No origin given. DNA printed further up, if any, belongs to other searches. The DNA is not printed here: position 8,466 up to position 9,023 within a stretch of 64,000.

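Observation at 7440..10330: Low-GC horizontally acquired island: MntA/HepT toxin-antitoxin, DUF4160 remnant, orphan 85-aa gene, frameshifted dCTP deaminase and an Rx4-6H HEPN-like protein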

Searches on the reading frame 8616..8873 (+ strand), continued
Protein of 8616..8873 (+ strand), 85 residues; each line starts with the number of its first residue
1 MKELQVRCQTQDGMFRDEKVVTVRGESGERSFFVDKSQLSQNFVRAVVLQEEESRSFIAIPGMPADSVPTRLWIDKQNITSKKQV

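Call 51: find_encoding_contigs(protein=P0049, flank=8000, max_places=2)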
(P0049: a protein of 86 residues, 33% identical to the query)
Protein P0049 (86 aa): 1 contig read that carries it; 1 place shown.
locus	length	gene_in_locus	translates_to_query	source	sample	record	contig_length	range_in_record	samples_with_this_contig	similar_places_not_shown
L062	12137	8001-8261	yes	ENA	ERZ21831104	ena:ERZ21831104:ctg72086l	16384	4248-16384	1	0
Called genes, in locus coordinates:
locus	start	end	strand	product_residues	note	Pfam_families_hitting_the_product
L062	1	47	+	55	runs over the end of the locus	-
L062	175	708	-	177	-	-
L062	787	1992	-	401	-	PF00248:Aldo_ket_red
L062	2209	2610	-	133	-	PF12838:Fer4_7 (weak), PF00037:Fer4 (weak), PF12797:Fer4_2 (weak), PF12837:Fer4_6 (weak), PF13237:Fer4_10 (weak)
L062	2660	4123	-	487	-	PF12801:Fer4_5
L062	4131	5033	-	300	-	PF04015:DUF362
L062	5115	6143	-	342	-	PF20244:DUF6599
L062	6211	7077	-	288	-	PF02955:GSH-S_ATP (weak), PF08443:RimK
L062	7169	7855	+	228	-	PF04199:Cyclase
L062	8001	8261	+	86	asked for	-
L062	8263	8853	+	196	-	PF22769:DCD, PF00692:dUTPase (weak)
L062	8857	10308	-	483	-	PF00072:Response_reg, PF00989:PAS, PF08448:PAS_4, PF13426:PAS_9, PF00512:HisKA, PF02518:HATPase_c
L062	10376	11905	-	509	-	PF08448:PAS_4, PF13426:PAS_9, PF00989:PAS, PF13188:PAS_8 (weak), PF08448:PAS_4, PF13426:PAS_9, PF00512:HisKA, PF02518:HATPase_c, +1 more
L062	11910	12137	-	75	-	?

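Call 57: predict_structure(alignment_id=A3)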
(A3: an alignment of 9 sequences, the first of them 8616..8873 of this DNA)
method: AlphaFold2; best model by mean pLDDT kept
length: 85 residues; sequences in the alignment: 9
mean_pLDDT: 85.4   pTM: 0.74
mean pLDDT of the five models: 85.4, 84.4, 83.6, 82.3, 80.6
residues with pLDDT >= 90: 35; 70-90: 43; 50-70: 4; < 50: 3
segments of 3 or more residues with pLDDT < 50: 83-85
pLDDT, mean of each block of 10 residues (from residue 1): 88 89 88 91 90 89 79 85 52
secondary structure, 60 per line:
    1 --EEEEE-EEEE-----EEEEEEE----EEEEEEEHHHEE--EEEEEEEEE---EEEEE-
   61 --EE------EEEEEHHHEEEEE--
elements in order: E3-7 E9-12 E18-24 E29-35 E43-51 E55-59 E71-75 E79-83

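Call 67: search_protein_families(library=padloc, proteins=[L001:936-1535:+, L046:5304-5894:+, L053:803-1351:+, P0043], max_evalue=1)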
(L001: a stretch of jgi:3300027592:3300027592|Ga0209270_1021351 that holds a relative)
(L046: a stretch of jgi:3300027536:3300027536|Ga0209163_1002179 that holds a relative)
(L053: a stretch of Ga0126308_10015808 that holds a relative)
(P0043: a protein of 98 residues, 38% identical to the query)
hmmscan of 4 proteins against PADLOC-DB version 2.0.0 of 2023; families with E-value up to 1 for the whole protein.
L001:936-1535:+ (199 aa): 0 families

L046:5304-5894:+ (196 aa): 0 families

L053:803-1351:+ (183 aa): 0 families

P0043 (98 aa): 0 families

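Call 68: search_protein_families(library=pfam, proteins=[P0043, P0041, P0046, window:8616-8873:+, L053:803-1351:+, L042:1698-2156:+], max_evalue=1)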
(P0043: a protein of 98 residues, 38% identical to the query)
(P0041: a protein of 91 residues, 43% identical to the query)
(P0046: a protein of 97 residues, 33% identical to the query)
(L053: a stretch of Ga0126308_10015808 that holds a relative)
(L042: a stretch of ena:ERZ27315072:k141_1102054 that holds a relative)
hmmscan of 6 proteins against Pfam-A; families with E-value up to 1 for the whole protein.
P0043 (98 aa): 1 family
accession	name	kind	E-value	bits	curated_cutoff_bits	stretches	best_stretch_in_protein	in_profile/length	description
PF02736.25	Myosin_N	-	0.0064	16.7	27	1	54-77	13-36/45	Myosin N-terminal SH3-like domain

P0041 (91 aa): 1 family
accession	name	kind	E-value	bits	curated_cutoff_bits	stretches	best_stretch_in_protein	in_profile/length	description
PF24388.1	Permuted_GreAB-C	-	0.079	13.1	27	0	54-76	25-47/54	Permuted GreAB-C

P0046 (97 aa): 0 families

window:8616-8873:+ (85 aa): 0 families

L053:803-1351:+ (183 aa): 2 families
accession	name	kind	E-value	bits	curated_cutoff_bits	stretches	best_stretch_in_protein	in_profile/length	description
PF22769.1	DCD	-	5e-27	95.3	27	1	2-160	1-151/153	dCTP deaminase-like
PF00692.24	dUTPase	-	2.3e-05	24.6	22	1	101-166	45-107/129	dUTPase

L042:1698-2156:+ (153 aa): 1 family
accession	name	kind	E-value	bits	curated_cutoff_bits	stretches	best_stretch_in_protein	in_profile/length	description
PF17857.7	AAA_lid_1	-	0.022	15.6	21.3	1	88-141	10-63/100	AAA+ lid domain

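Call 74: search_dna_similar(query=L001:936-1535:+, collection=phages, mode=protein, max_rows=12)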
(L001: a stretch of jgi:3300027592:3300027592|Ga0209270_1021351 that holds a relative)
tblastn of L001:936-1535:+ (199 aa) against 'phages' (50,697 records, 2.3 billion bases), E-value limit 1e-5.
Records with a match: 74; places in all: 74; records where one place covers at least 80% of the query: 49.
Best place of each record, by identity: <60% 74.
By first word of the organism name: Halorubrum 29; Haloarcula 15; Bifidobacterium 9; Halogranum 2; Halophage 2; Yersinia 2; Bacteriophage 2; Bacillus 2; Caudoviricetes 2; Halovirus 2; and 7 more.
By host as written in the record: Halorubrum sp. 16; Haloarcula californiae 10; Halorubrum coriense 5; Bifidobacterium pseudocatenulatum DA667 5; Haloarcula japonica 4; - 4; Halorubrum sodomense 3; Haloarcula vallismortis 3; and 19 more.
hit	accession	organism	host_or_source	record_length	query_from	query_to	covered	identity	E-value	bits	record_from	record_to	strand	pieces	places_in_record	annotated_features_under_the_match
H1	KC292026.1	Halogranum tailed virus 1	Halogranum sp. SS5-1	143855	1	197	99%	37.0%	5e-21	96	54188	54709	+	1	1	107: trimeric dUTPase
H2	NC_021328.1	Halogranum tailed virus 1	Halogranum sp. SS5-1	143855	1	197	99%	37.0%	5e-21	96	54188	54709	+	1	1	107: dCTP deaminase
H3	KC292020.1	Halorubrum tailed phage 8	Halorubrum sp. B2-2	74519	1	197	99%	34.0%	8e-16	81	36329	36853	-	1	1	49: trimeric dUTPase | 50: thymidylate synthase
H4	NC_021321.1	Halorubrum tailed phage 8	Halorubrum sp. B2-2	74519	1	197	99%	34.0%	8e-16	81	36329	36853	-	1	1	49: dCTP deaminase | 50: thymidylate synthase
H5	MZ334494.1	Halorubrum virus HRTV-19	Halorubrum sp.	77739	1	197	99%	34.0%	8e-16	81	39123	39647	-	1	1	dCTP deaminase | thymidylate synthase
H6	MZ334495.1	Halorubrum virus HRTV-23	Halorubrum sp.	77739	1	197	99%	34.0%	8e-16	81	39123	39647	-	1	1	dCTP deaminase | thymidylate synthase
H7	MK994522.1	Methanobacterium virus PhiF1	Methanothermobacter thermautotrophicus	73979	1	197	99%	33.8%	1e-20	95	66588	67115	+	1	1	putative deoxycytidine triphosphate deaminase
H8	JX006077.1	Saccharomonospora phage PIS 136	Saccharomonospora sp.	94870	1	197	99%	33.7%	7e-18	87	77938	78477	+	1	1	deoxycytidine triphosphate deaminase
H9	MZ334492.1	Halorubrum phage HRTV-14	Halorubrum sp.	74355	1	197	99%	33.0%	1e-14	77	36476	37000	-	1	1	dCTP deaminase | hypothetical protein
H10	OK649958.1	Hardygib1 virus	Haloferax gibbonsii Ma2.38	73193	1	197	99%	33.0%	3e-14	76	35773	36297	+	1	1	dCTP deaminase | FAD-dependent thymidylate synthase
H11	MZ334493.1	Halorubrum phage HRTV-17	Halorubrum sp.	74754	1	197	99%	33.0%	3e-14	76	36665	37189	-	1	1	dCTP deaminase | hypothetical protein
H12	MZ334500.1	Halorubrum virus HRTV-26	Halorubrum sp.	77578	1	197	99%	33.0%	3e-14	76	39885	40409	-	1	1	dCTP deaminase | thymidylate synthase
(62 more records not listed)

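Call 75: search_dna_similar(query=L001:936-1535:+, collection=plasmids, mode=protein, max_rows=12)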
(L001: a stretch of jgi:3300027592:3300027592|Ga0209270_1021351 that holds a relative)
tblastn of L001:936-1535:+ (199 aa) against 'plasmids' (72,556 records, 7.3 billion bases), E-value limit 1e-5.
Records with a match: 79; places in all: 80; records where one place covers at least 80% of the query: 63.
Best place of each record, by identity: <60% 79.
By first word of the organism name: Streptomyces 14; Rhizobium 10; Escherichia 8; Azospirillum 7; Priestia 6; Salmonella 5; Klebsiella 4; Sinorhizobium 3; Mesorhizobium 2; Proteus 2; and 18 more.
By predicted mobility (MOB-suite, as given by PLSDB): non-mobilizable 55; conjugative 15; mobilizable 9.
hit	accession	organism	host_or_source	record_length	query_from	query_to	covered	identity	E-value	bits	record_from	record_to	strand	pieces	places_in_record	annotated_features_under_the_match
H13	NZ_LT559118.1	Nonomuraea gerenzanensis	-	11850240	1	197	99%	37.4%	2e-23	103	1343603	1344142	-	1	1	none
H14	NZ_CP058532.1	Halobaculum halophilum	cell culture,sediment in salt lake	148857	1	192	96%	37.7%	9e-21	96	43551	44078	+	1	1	dcd: dCTP deaminase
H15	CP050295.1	Mesorhizobium loti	Oxytropis kamtschatica,cell ...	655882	1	190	95%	37.7%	6e-24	105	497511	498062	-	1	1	dcd: dCTP deaminase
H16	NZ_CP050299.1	Mesorhizobium huakuii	Oxytropis kamtschatica,cell ...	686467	1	190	95%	37.7%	6e-24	105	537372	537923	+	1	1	dcd: dCTP deaminase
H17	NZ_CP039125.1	Thermobispora bispora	cell culture,ZC4 compost from a compost ...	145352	1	197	99%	36.3%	6e-22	100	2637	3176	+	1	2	dcd: dCTP deaminase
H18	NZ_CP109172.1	Streptomyces sp. NBC_01723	-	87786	1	191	96%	36.2%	3e-21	97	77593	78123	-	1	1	dcd: dCTP deaminase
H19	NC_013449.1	Streptomyces sp. W9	-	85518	1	191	96%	36.2%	4e-20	94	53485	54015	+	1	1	dcd: dCTP deaminase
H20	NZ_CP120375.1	Sinorhizobium garamanticum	Argyrolobium uniflorum,Cell culture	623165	1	192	96%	35.9%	1e-24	107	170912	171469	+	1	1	dcd: dCTP deaminase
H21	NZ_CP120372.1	Sinorhizobium numidicum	Argyrolobium uniflorum,Cell culture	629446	1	192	96%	35.9%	2e-24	107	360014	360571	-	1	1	dcd: dCTP deaminase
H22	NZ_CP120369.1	Sinorhizobium numidicum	Argyrolobium uniflorum,Cell culture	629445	1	192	96%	35.9%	2e-24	107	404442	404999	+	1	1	dcd: dCTP deaminase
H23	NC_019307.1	Streptomyces sp. W75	-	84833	1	191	96%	35.9%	1e-20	96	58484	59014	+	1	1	dcd: dCTP deaminase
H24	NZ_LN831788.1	Streptomyces leeuwenhoekii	Salar de Atacama, Atacama Desert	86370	1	191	96%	35.6%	5e-21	97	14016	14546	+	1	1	dcd: dCTP deaminase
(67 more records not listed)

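Call 76: get_annotated_region(hit=H20, flank=2500)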
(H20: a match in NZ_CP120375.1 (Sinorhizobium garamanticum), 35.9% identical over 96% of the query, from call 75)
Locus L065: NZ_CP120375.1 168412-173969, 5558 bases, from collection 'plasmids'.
description: Sinorhizobium garamanticum strain LMG 24692 plasmid unnamed, complete sequence
organism: Sinorhizobium garamanticum (NCBI taxid 680247)
taxonomy: Bacteria; Pseudomonadota; Alphaproteobacteria; Hyphomicrobiales; Rhizobiaceae; Sinorhizobium; Sinorhizobium garamanticum
host: -; source: Argyrolobium uniflorum,Cell culture; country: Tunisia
typing (MOB-suite, as given by PLSDB): conjugative; replicon rep_cluster_473; relaxase MOBQ; mating-pair formation MPF_T
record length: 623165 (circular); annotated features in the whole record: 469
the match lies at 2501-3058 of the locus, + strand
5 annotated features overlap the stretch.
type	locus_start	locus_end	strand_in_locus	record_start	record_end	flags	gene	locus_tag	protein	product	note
CDS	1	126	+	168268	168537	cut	-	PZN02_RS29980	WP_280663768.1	hypothetical protein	-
CDS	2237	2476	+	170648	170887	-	-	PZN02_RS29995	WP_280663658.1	hypothetical protein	-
CDS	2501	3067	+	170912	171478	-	dcd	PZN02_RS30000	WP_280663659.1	dCTP deaminase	GO:0009394 - 2'-deoxyribonucleotide metabolic process [Evidence IEA]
CDS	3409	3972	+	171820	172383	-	-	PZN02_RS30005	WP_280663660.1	YecA family protein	-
CDS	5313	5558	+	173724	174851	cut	-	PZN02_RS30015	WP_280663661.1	omptin family outer membrane protease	GO:0006508 - proteolysis [Evidence IEA]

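Call 77: get_annotated_region(hit=H18, flank=2500)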
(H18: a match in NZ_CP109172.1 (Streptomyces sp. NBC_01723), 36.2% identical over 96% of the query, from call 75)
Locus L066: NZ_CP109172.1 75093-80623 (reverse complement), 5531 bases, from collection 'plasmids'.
description: Streptomyces sp. NBC_01723 plasmid unnamed1, complete sequence
organism: Streptomyces sp. NBC_01723 (NCBI taxid 2975921)
taxonomy: Bacteria; Actinomycetota; Actinomycetes; Kitasatosporales; Streptomycetaceae; Streptomyces; Streptomyces sp. NBC 01723
host: -; source: -; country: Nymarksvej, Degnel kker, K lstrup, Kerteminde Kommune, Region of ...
typing (MOB-suite, as given by PLSDB): non-mobilizable
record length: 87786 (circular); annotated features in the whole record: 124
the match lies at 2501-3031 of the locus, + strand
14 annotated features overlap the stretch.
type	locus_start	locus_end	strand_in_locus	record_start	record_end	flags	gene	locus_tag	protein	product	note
CDS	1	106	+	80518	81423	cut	-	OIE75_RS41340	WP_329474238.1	N-acetylmuramoyl-L-alanine amidase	-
CDS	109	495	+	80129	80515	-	-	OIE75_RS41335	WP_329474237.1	hypothetical protein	-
CDS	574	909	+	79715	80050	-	-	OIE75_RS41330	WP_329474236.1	hypothetical protein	-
CDS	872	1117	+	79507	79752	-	-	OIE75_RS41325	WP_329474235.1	hypothetical protein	-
CDS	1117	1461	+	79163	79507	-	-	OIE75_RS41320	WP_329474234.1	hypothetical protein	-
CDS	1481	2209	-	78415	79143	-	thyX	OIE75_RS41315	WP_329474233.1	FAD-dependent thymidylate synthase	GO:0009265 - 2'-deoxyribonucleotide biosynthetic process [Evidence IEA]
CDS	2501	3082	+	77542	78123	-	dcd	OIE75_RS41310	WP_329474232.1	dCTP deaminase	GO:0009394 - 2'-deoxyribonucleotide metabolic process [Evidence IEA]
CDS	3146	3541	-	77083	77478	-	-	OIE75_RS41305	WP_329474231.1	hypothetical protein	-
CDS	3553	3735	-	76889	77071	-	-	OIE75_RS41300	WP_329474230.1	hypothetical protein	-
CDS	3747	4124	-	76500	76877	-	-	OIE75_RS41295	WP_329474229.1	hypothetical protein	-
CDS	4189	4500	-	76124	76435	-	-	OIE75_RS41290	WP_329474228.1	hypothetical protein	-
CDS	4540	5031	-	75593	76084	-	-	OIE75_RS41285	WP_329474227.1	hypothetical protein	-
CDS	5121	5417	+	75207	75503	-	-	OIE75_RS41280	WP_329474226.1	sigma-70 family RNA polymerase sigma factor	-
CDS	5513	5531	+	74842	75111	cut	-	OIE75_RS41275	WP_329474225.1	hypothetical protein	-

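Call 81: search_dna_similar(query=L065:2501-3064:+, collection=plasmids, mode=protein, max_evalue=1e-10, max_rows=40)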
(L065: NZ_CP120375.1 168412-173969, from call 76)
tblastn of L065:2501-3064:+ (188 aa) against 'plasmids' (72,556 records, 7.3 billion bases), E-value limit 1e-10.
Records with a match: 53; places in all: 54; records where one place covers at least 80% of the query: 14.
Best place of each record, by identity: >=99% 3; 60-80% 2; <60% 48.
By first word of the organism name: Streptomyces 8; Escherichia 8; Azospirillum 7; Priestia 6; Salmonella 5; Klebsiella 4; Sinorhizobium 3; Mesorhizobium 2; Proteus 2; Euzebya 1; and 7 more.
By predicted mobility (MOB-suite, as given by PLSDB): non-mobilizable 42; mobilizable 8; conjugative 3.
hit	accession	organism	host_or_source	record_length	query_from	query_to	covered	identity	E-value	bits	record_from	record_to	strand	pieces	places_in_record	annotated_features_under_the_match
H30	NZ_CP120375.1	Sinorhizobium garamanticum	Argyrolobium uniflorum,Cell culture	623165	1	188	100%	100.0%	2e-106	341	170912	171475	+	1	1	dcd: dCTP deaminase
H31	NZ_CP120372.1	Sinorhizobium numidicum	Argyrolobium uniflorum,Cell culture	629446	1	188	100%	99.5%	7e-106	339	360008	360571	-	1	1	dcd: dCTP deaminase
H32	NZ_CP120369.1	Sinorhizobium numidicum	Argyrolobium uniflorum,Cell culture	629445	1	188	100%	99.5%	7e-106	339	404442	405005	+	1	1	dcd: dCTP deaminase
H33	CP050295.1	Mesorhizobium loti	Oxytropis kamtschatica,cell ...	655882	1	188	100%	67.2%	7e-70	236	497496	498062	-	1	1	dcd: dCTP deaminase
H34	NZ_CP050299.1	Mesorhizobium huakuii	Oxytropis kamtschatica,cell ...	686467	1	188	100%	67.2%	7e-70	236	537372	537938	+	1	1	dcd: dCTP deaminase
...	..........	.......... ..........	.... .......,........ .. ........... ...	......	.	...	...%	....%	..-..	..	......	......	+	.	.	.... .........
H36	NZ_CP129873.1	Klebsiella pneumoniae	Homo sapiens,whole organism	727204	1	188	100%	34.7%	1e-14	78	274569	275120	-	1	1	dcd: dCTP deaminase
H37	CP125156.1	Klebsiella pneumoniae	-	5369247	1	188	100%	34.7%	1e-14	78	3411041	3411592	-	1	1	dcd: dCTP deaminase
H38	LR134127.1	Klebsiella aerogenes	not available: to be reported later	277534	1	188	100%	34.7%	2e-14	78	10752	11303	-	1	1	dcd: Deoxycytidine triphosphate deaminase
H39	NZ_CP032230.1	Streptomyces seoulensis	cell culture,soil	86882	1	182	97%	35.5%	2e-15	80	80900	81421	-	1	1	dcd: dCTP deaminase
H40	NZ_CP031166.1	Euzebya pacifica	-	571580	1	175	93%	36.6%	1e-12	72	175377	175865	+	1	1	dcd: dCTP deaminase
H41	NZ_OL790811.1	Proteus mirabilis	-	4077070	1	188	100%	33.3%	1e-14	78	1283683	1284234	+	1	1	none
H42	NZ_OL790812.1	Proteus mirabilis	-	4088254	1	188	100%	33.3%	1e-14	78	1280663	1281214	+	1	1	none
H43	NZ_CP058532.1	Halobaculum halophilum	cell culture,sediment in salt lake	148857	1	175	93%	32.0%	4e-12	71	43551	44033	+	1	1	dcd: dCTP deaminase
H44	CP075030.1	Salmonella enterica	-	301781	44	188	77%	37.4%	5e-14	76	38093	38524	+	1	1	dcd: dCTP deaminase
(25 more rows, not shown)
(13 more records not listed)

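Call 82: get_annotated_region(hit=H34, flank=8000)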
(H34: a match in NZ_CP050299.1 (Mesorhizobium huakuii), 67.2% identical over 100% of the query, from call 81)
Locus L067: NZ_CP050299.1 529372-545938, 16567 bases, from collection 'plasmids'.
description: Mesorhizobium huakuii strain 583 plasmid p_1, complete sequence
organism: Mesorhizobium huakuii (NCBI taxid 28104)
taxonomy: Bacteria; Pseudomonadota; Alphaproteobacteria; Hyphomicrobiales; Phyllobacteriaceae; Mesorhizobium; Mesorhizobium huakuii
host: -; source: Oxytropis kamtschatica,cell culture,root nodule; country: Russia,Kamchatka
typing (MOB-suite, as given by PLSDB): non-mobilizable; mating-pair formation MPF_T
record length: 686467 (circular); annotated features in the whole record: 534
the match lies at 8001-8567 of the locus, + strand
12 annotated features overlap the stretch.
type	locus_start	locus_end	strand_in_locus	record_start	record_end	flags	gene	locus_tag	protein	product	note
CDS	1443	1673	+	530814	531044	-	-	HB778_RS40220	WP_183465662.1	HypC/HybG/HupF family hydrogenase formation chaperone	-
CDS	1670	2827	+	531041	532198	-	hypD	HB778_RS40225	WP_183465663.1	hydrogenase formation protein HypD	GO:0036211 - protein modification process [Evidence IEA]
CDS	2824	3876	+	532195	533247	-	hypE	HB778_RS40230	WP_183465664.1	hydrogenase expression/formation protein HypE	-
CDS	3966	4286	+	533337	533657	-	-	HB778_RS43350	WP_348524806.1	formyltransferase family protein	GO:0009058 - biosynthetic process [Evidence IEA]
CDS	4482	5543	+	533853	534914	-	-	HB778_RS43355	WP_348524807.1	enoyl-CoA hydratase-related protein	-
CDS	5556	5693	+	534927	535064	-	-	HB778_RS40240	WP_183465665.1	hypothetical protein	-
CDS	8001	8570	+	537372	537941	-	dcd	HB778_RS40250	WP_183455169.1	dCTP deaminase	GO:0009394 - 2'-deoxyribonucleotide metabolic process [Evidence IEA]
CDS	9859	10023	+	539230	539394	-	-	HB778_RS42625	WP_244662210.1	LuxR C-terminal-related transcriptional regulator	GO:0006355 - regulation of DNA-templated transcription [Evidence IEA]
CDS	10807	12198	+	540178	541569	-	-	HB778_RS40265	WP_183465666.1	TolC family outer membrane protein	GO:0006810 - transport [Evidence IEA]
CDS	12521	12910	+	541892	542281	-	-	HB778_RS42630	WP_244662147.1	hypothetical protein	-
CDS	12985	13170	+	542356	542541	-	-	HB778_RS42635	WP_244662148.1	DUF2285 domain-containing protein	-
CDS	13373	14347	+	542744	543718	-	-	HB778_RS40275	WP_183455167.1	hypothetical protein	-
